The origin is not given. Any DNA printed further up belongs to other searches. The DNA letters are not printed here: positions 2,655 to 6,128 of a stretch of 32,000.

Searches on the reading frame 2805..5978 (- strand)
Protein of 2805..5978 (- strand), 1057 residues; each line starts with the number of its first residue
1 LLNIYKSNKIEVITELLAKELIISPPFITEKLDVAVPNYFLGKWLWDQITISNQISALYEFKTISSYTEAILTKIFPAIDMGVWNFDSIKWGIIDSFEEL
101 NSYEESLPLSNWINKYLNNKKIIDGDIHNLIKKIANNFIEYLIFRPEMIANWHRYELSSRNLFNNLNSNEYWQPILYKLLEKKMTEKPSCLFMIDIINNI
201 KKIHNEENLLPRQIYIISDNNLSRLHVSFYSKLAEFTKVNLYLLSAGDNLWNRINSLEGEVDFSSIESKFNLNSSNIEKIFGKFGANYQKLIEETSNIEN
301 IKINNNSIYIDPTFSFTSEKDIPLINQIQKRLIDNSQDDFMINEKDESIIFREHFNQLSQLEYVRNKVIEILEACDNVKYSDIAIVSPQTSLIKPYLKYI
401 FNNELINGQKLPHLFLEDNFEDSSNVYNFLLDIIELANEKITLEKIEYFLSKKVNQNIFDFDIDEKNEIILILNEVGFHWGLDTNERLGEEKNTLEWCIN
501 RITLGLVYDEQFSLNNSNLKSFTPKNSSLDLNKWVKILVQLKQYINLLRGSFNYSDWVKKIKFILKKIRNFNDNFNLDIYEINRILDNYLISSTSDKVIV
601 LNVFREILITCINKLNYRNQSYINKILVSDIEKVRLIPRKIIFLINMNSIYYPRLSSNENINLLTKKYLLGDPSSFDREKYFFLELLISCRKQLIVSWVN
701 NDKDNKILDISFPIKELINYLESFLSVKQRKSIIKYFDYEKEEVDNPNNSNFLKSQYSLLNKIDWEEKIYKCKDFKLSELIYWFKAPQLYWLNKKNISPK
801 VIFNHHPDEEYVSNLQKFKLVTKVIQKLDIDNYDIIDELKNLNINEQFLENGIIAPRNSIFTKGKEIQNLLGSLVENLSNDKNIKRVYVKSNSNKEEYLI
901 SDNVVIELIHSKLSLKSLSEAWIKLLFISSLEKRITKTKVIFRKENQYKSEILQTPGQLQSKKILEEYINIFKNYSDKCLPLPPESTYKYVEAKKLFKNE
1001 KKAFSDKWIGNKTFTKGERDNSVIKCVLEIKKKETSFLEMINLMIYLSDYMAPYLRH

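Call 100: search_protein_families(library=pfam, proteins=[window:2805-5978:-], max_evalue=0.001)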
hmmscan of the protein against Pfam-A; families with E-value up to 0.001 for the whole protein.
window:2805-5978:- (1057 aa): 2 families
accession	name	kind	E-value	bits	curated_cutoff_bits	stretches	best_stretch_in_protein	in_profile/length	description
PF04257.20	Exonuc_V_gamma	-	8.1e-40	137.4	25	1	2-305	1-291/314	Exodeoxyribonuclease V, gamma subunit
PF17946.7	RecC_C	-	1.1e-06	29.1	22.6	1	775-994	4-201/202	RecC C-terminal domain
